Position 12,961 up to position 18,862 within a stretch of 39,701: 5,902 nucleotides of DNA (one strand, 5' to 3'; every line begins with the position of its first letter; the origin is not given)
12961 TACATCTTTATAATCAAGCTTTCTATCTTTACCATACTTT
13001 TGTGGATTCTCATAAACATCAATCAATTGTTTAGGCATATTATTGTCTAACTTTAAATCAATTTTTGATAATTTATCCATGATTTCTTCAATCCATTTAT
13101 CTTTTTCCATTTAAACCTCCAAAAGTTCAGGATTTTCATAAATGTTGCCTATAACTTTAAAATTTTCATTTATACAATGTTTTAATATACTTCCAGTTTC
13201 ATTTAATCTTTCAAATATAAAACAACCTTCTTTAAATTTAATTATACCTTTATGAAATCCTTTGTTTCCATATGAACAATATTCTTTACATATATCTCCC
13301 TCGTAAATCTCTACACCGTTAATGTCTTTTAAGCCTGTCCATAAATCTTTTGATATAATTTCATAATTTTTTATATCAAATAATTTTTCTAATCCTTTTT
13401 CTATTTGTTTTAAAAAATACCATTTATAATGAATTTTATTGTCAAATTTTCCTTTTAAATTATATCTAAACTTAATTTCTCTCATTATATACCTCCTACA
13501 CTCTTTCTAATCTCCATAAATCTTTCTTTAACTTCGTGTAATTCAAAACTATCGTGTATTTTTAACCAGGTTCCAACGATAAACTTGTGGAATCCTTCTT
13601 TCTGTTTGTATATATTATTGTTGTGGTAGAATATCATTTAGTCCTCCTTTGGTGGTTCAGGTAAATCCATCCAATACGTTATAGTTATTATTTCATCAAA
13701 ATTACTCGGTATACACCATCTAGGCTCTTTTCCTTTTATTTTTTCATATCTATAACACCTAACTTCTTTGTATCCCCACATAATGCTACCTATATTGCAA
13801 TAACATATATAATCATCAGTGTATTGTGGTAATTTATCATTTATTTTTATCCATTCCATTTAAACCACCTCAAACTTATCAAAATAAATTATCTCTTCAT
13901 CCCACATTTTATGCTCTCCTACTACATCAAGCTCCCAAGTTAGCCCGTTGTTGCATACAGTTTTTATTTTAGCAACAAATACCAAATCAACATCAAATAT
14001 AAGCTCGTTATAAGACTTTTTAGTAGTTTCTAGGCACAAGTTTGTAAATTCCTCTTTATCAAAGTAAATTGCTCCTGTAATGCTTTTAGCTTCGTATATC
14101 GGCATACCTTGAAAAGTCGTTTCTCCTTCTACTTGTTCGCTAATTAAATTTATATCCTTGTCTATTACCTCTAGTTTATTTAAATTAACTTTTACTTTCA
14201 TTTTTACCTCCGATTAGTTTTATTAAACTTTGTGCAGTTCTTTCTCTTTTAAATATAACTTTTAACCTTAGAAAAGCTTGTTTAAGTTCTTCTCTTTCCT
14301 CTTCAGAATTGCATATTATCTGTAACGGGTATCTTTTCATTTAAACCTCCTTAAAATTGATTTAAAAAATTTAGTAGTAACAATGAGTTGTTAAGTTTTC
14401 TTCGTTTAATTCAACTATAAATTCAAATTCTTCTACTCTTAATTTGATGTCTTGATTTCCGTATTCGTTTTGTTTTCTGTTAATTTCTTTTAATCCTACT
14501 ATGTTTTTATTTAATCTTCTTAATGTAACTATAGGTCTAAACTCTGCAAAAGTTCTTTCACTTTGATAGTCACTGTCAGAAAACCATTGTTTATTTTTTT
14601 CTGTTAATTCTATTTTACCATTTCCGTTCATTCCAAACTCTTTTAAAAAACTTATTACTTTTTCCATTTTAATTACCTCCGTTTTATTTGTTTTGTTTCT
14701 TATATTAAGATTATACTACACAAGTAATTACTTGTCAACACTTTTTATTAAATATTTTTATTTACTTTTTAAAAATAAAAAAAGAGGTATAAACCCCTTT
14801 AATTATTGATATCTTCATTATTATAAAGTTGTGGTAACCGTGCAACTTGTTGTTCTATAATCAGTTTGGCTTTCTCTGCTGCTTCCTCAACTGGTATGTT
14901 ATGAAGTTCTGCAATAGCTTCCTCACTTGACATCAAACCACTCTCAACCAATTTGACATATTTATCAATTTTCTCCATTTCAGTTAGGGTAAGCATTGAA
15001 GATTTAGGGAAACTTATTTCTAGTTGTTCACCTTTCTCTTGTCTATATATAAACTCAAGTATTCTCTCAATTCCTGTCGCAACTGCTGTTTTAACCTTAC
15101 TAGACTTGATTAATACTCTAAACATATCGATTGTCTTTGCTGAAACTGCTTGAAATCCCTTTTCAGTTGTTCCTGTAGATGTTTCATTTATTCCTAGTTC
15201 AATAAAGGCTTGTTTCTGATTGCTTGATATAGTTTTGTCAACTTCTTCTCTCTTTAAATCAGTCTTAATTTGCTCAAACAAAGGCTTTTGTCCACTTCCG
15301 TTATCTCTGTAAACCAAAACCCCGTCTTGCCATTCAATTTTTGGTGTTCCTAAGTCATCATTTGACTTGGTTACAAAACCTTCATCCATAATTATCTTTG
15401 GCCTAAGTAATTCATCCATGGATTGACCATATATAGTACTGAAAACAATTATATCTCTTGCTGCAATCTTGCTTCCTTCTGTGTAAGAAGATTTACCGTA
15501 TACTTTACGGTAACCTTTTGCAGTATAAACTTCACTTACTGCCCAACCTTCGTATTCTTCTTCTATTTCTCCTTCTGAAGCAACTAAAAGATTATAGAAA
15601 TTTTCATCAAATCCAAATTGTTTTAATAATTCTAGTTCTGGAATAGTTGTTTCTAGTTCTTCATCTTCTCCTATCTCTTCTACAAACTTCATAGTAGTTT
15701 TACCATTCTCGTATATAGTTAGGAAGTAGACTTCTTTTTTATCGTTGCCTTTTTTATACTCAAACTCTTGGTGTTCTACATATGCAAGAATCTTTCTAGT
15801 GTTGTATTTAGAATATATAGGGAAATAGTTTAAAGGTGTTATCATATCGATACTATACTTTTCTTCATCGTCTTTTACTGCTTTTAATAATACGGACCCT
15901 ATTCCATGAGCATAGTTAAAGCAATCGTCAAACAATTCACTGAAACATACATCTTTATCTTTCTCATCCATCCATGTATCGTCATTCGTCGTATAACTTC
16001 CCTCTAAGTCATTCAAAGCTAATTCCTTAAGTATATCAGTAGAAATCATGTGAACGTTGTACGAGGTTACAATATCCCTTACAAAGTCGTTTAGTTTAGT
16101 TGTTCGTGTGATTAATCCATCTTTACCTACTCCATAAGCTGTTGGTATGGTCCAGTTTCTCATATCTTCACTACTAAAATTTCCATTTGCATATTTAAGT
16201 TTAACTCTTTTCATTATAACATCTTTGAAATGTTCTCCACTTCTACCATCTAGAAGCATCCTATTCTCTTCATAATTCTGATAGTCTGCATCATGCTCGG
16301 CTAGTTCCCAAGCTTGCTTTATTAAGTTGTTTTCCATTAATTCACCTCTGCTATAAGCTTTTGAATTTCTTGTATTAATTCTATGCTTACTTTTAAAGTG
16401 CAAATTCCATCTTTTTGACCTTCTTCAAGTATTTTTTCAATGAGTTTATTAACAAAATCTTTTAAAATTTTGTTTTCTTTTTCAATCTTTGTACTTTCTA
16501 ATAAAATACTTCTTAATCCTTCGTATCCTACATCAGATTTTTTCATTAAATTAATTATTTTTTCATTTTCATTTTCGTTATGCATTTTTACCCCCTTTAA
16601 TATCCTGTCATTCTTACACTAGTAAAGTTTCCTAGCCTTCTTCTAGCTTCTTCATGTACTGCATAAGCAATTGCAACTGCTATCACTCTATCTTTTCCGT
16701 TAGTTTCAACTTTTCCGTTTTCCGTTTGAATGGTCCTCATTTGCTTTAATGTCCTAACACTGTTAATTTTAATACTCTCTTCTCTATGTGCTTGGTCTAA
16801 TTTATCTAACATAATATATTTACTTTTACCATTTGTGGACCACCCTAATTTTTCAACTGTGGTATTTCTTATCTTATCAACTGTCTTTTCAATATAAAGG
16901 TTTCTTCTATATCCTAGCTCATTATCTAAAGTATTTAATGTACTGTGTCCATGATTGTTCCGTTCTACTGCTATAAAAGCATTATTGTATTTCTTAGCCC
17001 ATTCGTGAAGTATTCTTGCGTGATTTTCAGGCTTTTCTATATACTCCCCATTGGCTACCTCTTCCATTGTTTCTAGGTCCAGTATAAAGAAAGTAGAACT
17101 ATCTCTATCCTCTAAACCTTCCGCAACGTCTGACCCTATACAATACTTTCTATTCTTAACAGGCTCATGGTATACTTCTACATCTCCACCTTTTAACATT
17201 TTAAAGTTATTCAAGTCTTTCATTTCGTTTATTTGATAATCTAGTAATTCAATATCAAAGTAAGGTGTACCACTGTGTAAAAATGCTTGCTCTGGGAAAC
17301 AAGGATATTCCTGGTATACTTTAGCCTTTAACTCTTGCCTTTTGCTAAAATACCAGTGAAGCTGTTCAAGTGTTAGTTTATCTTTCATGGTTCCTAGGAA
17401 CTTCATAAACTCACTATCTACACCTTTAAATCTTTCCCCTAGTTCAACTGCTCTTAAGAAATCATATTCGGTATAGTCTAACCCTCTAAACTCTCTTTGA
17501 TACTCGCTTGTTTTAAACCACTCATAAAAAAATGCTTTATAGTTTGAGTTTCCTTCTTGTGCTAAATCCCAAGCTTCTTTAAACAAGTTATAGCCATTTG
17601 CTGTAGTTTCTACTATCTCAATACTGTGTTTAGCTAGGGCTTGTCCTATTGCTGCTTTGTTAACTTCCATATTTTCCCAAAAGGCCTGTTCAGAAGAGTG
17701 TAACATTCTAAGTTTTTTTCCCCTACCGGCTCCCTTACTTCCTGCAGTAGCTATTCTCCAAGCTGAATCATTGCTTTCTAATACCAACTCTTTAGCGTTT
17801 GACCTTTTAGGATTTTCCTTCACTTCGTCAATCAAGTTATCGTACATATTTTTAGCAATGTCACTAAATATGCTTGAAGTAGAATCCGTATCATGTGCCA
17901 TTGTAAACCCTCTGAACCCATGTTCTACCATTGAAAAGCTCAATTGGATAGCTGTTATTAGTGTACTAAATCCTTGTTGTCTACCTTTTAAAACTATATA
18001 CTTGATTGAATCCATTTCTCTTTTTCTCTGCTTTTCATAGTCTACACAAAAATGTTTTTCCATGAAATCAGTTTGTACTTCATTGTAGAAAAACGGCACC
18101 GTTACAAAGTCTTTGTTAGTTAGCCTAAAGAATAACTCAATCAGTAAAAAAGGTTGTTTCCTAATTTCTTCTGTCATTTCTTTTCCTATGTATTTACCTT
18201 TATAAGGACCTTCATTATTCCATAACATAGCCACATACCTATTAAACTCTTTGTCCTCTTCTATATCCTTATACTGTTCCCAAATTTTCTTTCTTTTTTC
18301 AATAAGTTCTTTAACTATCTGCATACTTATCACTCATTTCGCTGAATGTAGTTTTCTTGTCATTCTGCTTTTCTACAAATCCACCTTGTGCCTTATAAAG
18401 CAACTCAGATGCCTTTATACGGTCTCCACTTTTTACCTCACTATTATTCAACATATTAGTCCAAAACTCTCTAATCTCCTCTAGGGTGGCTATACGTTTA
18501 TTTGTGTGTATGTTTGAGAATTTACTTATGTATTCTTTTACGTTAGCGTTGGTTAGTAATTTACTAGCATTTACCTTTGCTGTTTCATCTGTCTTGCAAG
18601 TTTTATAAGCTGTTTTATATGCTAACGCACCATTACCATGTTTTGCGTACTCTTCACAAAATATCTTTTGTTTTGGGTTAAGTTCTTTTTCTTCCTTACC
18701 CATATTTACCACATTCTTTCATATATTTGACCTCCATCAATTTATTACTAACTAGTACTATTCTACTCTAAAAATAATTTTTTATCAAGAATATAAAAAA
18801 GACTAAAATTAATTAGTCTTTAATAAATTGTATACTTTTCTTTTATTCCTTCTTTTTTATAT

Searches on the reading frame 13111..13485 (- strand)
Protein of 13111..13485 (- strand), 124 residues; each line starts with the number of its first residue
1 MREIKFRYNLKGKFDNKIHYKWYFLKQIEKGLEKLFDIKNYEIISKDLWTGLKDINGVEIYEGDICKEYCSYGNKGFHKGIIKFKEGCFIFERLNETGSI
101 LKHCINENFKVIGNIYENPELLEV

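Call 8: search_protein_families(library=phrogs, proteins=[window:13111-13485:-], max_evalue=0.01)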
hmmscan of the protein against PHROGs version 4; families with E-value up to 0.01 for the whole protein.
window:13111-13485:- (124 aa): 3 families
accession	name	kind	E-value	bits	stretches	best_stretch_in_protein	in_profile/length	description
phrog_98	-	unknown function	1.5e-21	77.9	1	1-124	25-152/208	-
phrog_24347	-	unknown function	1.6e-09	38.4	1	44-124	170-243/245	-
phrog_8684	-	unknown function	4e-07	31.1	1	49-124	64-162/164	-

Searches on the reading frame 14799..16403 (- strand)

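Call 8: search_protein_families(library=phrogs, proteins=[window:14799-16403:-], max_evalue=0.01)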
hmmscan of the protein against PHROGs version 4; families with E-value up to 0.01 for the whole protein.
window:14799-16403:- (534 aa): 1 family
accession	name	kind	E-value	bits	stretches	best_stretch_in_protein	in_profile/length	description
phrog_533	-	head and packaging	1.8e-13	50.9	2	334-520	282-481/495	portal protein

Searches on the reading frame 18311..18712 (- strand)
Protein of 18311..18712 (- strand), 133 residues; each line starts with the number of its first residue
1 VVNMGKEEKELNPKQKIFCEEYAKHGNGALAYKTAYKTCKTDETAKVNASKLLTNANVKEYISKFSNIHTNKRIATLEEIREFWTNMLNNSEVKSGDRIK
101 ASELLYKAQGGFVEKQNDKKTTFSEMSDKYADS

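Call 11: search_protein_families(library=phrogs, proteins=[window:18311-18712:-], max_evalue=0.001)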
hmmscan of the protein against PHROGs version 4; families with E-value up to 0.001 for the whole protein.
window:18311-18712:- (133 aa): 3 families
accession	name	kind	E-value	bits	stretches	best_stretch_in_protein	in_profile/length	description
phrog_51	-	head and packaging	3.1e-25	90.4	1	4-122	82-224/261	terminase small subunit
phrog_2606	-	head and packaging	8.4e-12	46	1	7-74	85-150/310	terminase small subunit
phrog_17390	-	unknown function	1.9e-05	25.4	1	10-64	2-53/69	-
